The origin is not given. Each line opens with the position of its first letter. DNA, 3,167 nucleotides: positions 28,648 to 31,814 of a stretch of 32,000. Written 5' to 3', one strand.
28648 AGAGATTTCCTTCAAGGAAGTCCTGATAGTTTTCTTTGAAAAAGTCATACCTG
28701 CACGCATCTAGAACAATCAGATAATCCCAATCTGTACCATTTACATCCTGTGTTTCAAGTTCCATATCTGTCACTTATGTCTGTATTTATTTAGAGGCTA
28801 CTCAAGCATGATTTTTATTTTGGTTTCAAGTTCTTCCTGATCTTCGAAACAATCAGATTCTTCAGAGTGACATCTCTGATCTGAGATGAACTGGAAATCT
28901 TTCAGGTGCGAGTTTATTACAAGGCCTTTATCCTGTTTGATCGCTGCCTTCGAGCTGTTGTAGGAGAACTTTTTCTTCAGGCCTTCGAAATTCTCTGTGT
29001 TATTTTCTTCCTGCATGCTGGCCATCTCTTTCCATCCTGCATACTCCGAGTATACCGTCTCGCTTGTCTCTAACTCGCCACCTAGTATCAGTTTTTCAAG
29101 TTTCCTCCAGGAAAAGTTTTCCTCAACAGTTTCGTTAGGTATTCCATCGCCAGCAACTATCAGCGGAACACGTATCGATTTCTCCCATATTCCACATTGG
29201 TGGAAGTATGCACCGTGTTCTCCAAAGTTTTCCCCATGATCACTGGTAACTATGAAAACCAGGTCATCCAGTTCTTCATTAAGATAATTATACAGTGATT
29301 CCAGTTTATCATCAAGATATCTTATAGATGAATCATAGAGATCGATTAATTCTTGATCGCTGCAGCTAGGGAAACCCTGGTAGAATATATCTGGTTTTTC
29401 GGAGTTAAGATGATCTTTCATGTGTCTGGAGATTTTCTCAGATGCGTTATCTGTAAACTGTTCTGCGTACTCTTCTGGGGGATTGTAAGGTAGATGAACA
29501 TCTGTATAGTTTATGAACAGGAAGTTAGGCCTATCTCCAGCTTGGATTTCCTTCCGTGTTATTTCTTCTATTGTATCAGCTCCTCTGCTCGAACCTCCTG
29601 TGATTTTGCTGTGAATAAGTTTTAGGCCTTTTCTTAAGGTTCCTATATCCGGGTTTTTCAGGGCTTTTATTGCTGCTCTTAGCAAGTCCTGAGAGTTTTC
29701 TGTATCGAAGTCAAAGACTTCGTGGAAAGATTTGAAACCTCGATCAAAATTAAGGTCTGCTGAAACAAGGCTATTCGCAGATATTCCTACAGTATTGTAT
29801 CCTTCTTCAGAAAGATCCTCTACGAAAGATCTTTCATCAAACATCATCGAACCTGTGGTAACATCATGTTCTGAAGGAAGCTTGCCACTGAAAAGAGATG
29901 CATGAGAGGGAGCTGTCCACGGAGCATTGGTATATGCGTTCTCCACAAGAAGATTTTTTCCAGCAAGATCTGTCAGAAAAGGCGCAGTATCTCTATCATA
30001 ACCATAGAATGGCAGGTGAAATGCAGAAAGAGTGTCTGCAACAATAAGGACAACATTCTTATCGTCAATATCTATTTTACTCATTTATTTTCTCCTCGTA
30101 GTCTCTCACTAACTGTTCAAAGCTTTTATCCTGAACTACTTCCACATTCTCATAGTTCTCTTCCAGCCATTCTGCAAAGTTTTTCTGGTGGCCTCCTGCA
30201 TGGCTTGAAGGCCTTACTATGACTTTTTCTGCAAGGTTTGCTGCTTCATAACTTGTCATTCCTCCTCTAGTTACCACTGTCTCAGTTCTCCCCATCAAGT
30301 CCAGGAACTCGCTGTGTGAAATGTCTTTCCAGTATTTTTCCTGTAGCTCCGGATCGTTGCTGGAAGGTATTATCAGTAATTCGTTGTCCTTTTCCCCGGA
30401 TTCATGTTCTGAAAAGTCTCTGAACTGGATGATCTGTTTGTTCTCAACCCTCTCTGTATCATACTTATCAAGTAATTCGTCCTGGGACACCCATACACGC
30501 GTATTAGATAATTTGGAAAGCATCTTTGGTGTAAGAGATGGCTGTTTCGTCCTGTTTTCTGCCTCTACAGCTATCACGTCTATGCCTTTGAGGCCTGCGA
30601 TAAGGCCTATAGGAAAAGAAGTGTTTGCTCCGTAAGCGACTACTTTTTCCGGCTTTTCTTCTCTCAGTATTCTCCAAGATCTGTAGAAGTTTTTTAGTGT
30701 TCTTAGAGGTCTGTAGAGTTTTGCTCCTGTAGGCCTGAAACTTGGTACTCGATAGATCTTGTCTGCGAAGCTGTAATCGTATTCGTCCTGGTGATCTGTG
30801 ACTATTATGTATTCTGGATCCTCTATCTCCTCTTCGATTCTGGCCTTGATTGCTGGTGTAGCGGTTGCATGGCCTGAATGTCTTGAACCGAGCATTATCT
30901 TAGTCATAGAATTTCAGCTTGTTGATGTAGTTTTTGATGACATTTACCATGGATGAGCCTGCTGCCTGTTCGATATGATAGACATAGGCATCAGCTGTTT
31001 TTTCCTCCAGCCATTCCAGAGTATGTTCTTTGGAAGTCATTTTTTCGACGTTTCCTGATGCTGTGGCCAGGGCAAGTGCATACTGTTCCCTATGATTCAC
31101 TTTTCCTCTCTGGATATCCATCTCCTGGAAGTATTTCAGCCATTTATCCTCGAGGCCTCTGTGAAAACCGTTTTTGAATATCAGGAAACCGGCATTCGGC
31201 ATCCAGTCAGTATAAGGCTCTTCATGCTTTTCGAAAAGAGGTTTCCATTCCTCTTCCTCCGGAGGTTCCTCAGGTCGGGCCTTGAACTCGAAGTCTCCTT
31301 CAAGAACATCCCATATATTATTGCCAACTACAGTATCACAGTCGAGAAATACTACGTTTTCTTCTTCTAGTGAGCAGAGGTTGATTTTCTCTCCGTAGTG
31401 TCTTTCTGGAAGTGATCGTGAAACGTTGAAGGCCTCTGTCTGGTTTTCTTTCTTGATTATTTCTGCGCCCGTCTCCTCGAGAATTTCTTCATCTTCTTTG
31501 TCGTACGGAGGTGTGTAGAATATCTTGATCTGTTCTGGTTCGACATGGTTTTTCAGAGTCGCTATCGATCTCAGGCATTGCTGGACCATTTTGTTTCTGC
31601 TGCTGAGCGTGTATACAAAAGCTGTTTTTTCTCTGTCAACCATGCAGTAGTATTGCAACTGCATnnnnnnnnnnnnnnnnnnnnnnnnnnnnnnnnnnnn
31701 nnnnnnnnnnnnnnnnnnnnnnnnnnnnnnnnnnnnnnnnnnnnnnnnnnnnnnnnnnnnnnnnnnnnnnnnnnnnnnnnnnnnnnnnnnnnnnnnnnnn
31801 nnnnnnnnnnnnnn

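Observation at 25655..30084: Two cytoplasmic sulfatase-like enzymes carry T-x-P-x-H in place of the sulfatase C/S-x-P-x-R signature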

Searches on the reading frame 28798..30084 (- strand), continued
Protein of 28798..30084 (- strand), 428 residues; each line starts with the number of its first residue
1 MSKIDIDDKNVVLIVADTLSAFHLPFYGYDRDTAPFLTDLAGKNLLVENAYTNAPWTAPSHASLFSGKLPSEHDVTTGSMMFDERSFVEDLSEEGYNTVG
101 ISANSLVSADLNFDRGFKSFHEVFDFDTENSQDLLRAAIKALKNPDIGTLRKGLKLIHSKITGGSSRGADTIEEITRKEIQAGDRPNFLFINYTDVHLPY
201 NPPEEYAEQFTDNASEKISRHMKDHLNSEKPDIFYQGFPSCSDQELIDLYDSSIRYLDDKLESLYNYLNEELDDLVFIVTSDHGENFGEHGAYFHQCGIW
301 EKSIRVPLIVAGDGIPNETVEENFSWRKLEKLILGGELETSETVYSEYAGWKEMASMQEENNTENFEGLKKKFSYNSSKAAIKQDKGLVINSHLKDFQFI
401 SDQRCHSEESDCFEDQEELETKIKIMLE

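Call 67: search_protein_representatives(alignment_id=A2)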
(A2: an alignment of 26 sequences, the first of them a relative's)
Query: 26 sequences, 488 profile positions. Proteins with E-value up to 0.001 (for the whole library): 145046; up to 1e-10: 89958; up to 1e-30: 36383. The best 150 are listed.
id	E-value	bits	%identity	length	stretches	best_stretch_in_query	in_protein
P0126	3.4e-234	794.5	-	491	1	3-488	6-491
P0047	1.3e-177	607.8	-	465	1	2-487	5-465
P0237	1.4e-172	591.3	-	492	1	1-487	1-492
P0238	9.1e-167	572.1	-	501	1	3-487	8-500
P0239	5.5e-164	562.9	-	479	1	4-487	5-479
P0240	2.7e-163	560.6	-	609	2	2-320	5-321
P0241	1.0e-162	558.7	-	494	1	1-487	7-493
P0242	7.1e-159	546.1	-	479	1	1-487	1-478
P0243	6.1e-158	543.0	-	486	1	1-370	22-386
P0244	3.5e-155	533.9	-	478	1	3-488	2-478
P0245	6.8e-155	532.9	-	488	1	3-487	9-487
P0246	1.0e-154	532.3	-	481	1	1-487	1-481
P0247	1.1e-148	512.4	-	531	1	3-487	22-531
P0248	7.1e-148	509.8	-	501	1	1-487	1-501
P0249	4.6e-147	507.1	-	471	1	28-487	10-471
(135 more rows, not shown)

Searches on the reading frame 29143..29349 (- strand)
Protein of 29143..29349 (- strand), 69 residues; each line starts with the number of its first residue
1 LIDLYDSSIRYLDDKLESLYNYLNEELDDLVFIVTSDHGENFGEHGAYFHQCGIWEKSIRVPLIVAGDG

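Call 66: search_solved_structures(query=window:29143-29349:-, max_evalue=0.01, show_alignments=3)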
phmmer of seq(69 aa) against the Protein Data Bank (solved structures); distinct sequences matched with E-value up to 0.01: 30.
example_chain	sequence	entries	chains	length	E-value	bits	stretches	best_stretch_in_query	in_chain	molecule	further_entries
6g5z_A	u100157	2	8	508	4.1e-08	36.4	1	5-69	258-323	Choline-sulfatase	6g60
7pth_A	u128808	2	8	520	4.2e-08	36.4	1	5-69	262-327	Choline sulfatase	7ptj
6fny_A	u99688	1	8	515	4.2e-08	36.4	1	5-69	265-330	Choline-sulfatase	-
2vqr_A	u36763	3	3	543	6e-06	29.6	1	8-66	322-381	PUTATIVE SULFATASE | Multifunctional alkaline phosphatase superfamily protein pRL90232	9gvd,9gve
7p24_AAA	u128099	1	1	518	6.5e-06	29.5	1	5-65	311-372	Mucin-desulfating sulfatase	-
2w8s_A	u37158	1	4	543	1.7e-05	28.2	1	7-66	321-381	PHOSPHONATE MONOESTER HYDROLASE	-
4kav_A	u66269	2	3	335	1.9e-05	28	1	1-52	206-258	YhbX/YhjW/YijP/YjdB family protein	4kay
5g2v_A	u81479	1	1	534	4.4e-05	26.9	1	7-65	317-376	N-ACETYLGLUCOSAMINE-6-SULFATASE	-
5fgn_A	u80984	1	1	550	5.2e-05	26.6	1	1-52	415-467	lipooligosaccharide phosphoethanolamine transferase A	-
7ebp_A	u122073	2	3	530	0.00029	24.3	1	9-66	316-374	Sulfatase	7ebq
9s8y_A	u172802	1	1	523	0.00049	23.5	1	9-66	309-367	Sulfatase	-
7lha_A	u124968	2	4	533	0.00049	23.5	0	8-66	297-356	Exo-L-galactose-6-sulfatase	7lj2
4tn0_A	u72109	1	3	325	0.0005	23.5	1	1-51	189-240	UPF0141 protein yjdB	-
6a7w_A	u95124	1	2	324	0.00065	23.1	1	1-51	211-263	Putative integral membrane protein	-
5mx9_A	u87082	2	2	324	0.00065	23.1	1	1-51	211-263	Phosphatidylethanolamine transferase Mcr-2 | Putative integral membrane protein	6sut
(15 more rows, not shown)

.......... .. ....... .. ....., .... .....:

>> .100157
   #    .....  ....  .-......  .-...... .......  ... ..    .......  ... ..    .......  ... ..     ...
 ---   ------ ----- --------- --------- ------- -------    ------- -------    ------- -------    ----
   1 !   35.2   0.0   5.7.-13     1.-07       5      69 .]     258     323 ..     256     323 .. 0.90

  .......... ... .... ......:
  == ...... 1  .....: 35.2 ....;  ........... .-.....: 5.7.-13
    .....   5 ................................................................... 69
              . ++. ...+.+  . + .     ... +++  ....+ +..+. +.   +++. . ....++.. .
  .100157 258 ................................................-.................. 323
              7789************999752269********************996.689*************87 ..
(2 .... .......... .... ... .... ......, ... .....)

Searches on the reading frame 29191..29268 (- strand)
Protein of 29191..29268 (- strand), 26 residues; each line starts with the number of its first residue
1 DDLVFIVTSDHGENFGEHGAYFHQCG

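Call 83: search_solved_structures(query=window:29191-29268:-, max_evalue=10, show_alignments=5)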
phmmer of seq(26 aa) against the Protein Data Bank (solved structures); distinct sequences matched with E-value up to 10: 21.
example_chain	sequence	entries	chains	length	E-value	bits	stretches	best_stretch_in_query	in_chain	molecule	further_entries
6a7w_A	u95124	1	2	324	0.01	19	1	2-23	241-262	Putative integral membrane protein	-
5mx9_A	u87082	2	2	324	0.01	19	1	2-23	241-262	Phosphatidylethanolamine transferase Mcr-2 | Putative integral membrane protein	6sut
6li5_A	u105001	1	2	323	0.017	18.3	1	3-23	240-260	Probable phosphatidylethanolamine transferase Mcr-1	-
5ylc_A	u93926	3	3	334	0.017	18.3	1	3-23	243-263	Probable phosphatidylethanolamine transferase Mcr-1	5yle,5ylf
5k4p_A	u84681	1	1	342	0.017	18.3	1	3-23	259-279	Probable phosphatidylethanolamine transferase Mcr-1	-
5grr_A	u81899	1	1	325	0.017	18.3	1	3-23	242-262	Probable phosphatidylethanolamine transferase Mcr-1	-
5lrm_A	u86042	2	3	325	0.017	18.3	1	3-23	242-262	phosphatidylethanolamine transferase Mcr-1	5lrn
5zjv_A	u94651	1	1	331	0.018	18.3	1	3-23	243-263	Probable phosphatidylethanolamine transferase Mcr-1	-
6li4_A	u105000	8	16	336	0.018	18.3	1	3-23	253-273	Probable phosphatidylethanolamine transferase Mcr-1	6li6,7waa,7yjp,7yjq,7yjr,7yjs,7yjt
5gov_B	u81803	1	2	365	0.02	18.1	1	3-23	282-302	Probable phosphatidylethanolamine transferase Mcr-1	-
4kav_A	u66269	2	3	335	0.024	17.9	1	6-24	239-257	YhbX/YhjW/YijP/YjdB family protein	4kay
6bnc_A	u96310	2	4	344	0.028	17.7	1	3-23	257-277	Phosphoethanolamine transferase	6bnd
6bne_A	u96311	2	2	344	0.029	17.7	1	3-23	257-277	Phosphoethanolamine transferase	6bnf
9nww_B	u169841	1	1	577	0.041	17.2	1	3-23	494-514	Probable phosphatidylethanolamine transferase Mcr-1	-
5fgn_A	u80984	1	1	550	0.19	15.2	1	6-24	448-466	lipooligosaccharide phosphoethanolamine transferase A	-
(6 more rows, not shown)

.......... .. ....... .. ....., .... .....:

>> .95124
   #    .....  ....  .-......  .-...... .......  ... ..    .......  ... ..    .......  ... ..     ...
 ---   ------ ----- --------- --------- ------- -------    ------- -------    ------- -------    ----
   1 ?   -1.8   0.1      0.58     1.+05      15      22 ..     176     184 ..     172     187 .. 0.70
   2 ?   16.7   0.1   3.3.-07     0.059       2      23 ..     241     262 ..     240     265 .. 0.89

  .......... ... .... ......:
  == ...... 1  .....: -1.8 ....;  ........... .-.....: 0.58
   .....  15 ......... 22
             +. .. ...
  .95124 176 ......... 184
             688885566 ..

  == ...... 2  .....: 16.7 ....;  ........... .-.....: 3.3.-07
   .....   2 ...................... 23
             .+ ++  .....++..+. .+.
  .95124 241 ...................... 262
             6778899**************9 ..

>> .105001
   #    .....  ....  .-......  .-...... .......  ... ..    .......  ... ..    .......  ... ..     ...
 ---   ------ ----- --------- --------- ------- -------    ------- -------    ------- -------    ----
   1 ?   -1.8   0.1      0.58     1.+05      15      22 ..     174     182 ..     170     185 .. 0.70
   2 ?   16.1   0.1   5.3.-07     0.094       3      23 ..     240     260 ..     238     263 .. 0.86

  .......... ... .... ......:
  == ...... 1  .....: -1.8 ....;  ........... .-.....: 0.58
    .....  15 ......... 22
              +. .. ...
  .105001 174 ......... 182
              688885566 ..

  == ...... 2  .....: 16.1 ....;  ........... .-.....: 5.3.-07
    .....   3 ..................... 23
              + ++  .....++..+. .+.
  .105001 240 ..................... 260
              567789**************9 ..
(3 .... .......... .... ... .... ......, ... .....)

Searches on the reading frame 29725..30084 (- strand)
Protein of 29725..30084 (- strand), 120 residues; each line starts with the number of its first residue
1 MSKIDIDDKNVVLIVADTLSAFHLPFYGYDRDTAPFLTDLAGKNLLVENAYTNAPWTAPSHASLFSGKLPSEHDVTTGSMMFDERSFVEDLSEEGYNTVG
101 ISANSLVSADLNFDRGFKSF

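Call 89: search_solved_structures(query=window:29725-30084:-, max_evalue=1, show_alignments=0)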
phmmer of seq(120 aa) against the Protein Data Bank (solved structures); distinct sequences matched with E-value up to 1: 62 (the best 60 are shown).
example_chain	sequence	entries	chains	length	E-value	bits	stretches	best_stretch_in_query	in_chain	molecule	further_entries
7pth_A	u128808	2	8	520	1.4e-05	28.5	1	9-99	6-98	Choline sulfatase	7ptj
6g5z_A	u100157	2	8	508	2.6e-05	27.6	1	10-99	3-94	Choline-sulfatase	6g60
6fny_A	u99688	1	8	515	3.2e-05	27.4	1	9-98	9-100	Choline-sulfatase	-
1e3c_P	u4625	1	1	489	4.8e-05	26.8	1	10-81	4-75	Arylsulfatase A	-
1e1z_P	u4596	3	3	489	4.9e-05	26.8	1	10-81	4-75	Arylsulfatase A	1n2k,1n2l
5g2v_A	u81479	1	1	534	6.4e-05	26.4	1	9-115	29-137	N-ACETYLGLUCOSAMINE-6-SULFATASE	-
1e2s_P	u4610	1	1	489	6.7e-05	26.3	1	10-81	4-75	Arylsulfatase A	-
1e33_P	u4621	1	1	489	6.7e-05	26.3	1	10-81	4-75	Arylsulfatase A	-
4upi_A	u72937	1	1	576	7e-05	26.3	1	7-79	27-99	SULFATASE FAMILY PROTEIN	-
6b0j_A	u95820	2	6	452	0.0001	25.7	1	9-72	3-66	Iota-carrageenan sulfatase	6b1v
6b0k_A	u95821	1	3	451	0.0001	25.7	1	9-72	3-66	Iota-carrageenan sulfatase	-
1auk_A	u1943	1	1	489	0.00013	25.4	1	10-81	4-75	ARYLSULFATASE A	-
6bia_A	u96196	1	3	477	0.00015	25.2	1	9-72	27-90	Sulfatase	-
7stt_A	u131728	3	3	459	0.00023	24.6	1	9-77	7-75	N-acetylgalactosamine-6-sulfatase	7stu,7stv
3b5q_A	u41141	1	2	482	0.00025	24.4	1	9-79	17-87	Putative sulfatase yidJ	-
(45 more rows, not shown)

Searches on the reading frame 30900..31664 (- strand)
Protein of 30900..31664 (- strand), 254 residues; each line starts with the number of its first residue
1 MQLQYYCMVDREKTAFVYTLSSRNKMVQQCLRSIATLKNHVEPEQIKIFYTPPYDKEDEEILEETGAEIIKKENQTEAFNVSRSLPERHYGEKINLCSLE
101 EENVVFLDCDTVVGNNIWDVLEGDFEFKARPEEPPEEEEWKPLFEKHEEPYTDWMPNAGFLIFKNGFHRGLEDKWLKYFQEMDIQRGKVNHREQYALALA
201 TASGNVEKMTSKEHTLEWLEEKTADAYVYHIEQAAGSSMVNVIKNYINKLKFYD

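Call 3: search_protein_families(library=pfam, proteins=[window:30900-31664:-], max_evalue=0.01)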
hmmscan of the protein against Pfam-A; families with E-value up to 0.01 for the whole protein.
window:30900-31664:- (254 aa): 1 family
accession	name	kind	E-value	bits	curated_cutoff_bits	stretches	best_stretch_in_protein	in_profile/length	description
PF01501.26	Glyco_transf_8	-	0.006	16.6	24.3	0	30-164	14-166/253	Glycosyl transferase family 8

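Call 42: search_protein_families(library=ncbifam, proteins=[window:30900-31664:-], max_evalue=0.001)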
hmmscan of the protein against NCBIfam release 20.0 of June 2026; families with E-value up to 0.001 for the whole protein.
window:30900-31664:- (254 aa): 0 families
